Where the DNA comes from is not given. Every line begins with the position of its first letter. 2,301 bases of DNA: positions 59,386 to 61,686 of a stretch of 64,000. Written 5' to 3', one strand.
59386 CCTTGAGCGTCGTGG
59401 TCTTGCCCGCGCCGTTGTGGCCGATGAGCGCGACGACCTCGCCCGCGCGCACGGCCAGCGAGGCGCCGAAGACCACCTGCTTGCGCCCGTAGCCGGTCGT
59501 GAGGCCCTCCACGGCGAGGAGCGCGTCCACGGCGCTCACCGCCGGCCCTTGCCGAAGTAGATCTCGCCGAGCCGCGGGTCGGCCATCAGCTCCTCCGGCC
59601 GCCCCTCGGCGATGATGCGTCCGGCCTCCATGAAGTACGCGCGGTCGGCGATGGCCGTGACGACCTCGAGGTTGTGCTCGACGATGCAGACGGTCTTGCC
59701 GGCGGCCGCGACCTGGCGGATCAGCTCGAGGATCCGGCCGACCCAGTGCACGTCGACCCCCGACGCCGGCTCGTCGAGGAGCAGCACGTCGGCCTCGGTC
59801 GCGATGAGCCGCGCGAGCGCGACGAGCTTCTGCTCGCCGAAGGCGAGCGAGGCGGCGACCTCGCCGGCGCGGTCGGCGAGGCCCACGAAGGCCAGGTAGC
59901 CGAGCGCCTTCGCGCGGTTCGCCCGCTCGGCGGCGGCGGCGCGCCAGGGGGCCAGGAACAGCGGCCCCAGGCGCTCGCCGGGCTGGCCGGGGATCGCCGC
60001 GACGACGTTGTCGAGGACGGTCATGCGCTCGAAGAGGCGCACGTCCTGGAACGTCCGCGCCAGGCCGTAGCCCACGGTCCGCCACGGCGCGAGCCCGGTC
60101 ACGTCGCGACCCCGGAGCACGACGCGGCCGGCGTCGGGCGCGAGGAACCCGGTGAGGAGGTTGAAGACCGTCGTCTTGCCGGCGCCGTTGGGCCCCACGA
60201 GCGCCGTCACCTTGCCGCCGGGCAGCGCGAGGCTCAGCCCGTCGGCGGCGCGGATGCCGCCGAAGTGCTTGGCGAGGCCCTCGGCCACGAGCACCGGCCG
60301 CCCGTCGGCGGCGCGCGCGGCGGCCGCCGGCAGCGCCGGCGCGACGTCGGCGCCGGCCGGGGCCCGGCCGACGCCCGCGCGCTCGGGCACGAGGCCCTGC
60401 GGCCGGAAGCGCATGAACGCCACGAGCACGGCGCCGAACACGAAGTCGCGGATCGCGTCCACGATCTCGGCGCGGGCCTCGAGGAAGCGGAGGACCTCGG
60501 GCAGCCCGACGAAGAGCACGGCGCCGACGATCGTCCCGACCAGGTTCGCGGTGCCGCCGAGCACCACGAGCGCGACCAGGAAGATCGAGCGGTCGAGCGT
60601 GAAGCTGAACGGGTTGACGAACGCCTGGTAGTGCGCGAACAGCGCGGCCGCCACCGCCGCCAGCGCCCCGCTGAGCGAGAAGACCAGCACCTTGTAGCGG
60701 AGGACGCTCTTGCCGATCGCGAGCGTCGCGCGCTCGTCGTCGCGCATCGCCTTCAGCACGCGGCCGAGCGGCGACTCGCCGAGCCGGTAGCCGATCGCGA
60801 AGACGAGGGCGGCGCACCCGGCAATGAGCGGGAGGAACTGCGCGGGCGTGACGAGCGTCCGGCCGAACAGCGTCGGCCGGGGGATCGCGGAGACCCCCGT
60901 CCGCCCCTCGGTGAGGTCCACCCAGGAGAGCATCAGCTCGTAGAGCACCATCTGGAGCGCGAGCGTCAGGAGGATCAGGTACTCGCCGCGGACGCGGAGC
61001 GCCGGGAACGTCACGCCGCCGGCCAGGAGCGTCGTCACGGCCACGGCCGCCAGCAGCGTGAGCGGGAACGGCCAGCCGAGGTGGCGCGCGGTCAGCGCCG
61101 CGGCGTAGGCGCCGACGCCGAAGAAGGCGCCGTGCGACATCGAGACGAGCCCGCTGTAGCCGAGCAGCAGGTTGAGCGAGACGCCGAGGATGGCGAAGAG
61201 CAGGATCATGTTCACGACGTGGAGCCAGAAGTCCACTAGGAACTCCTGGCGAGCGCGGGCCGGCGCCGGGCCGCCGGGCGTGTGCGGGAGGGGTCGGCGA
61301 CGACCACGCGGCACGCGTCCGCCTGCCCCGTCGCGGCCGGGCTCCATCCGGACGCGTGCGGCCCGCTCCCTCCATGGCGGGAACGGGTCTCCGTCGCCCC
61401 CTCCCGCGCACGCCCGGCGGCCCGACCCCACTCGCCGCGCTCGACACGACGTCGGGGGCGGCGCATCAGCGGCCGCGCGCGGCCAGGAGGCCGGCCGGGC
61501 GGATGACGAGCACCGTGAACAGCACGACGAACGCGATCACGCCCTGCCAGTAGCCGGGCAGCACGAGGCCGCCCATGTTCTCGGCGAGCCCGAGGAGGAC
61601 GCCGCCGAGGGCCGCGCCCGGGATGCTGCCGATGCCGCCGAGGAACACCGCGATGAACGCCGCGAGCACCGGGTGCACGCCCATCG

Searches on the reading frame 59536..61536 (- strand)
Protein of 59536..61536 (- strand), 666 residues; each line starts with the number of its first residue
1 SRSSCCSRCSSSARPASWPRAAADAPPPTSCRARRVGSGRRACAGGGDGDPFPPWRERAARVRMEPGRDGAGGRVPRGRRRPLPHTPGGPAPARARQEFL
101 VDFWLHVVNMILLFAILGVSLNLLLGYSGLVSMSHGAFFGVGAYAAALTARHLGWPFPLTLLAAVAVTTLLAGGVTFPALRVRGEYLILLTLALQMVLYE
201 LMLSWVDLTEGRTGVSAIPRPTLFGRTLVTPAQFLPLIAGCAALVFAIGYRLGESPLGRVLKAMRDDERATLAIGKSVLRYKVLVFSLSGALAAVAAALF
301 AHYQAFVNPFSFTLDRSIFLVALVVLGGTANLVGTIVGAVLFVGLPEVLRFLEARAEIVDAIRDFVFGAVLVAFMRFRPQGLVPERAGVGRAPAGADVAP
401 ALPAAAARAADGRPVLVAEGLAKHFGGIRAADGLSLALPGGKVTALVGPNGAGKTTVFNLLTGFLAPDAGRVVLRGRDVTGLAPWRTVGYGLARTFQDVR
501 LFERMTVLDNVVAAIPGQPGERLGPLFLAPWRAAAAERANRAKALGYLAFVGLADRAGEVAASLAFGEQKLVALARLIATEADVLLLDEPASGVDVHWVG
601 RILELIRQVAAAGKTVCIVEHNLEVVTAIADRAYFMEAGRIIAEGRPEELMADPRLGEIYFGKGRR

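Call 69: search_protein_families(library=pfam, proteins=[window:59536-61536:-], max_evalue=0.00001)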
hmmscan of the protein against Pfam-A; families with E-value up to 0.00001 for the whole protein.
window:59536-61536:- (666 aa): 3 families
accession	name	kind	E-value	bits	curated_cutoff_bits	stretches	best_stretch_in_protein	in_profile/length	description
PF02653.21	BPD_transp_2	-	6.3e-39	134.2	26.8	1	106-374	4-268/269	Branched-chain amino acid transport system / permease component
PF00005.33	ABC_tran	-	7.1e-28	98.3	25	1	432-591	2-136/137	ABC transporter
PF13304.12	AAA_21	-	9.7e-11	42.7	27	0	555-611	229-288/304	AAA domain, putative AbiEii toxin, Type IV TA system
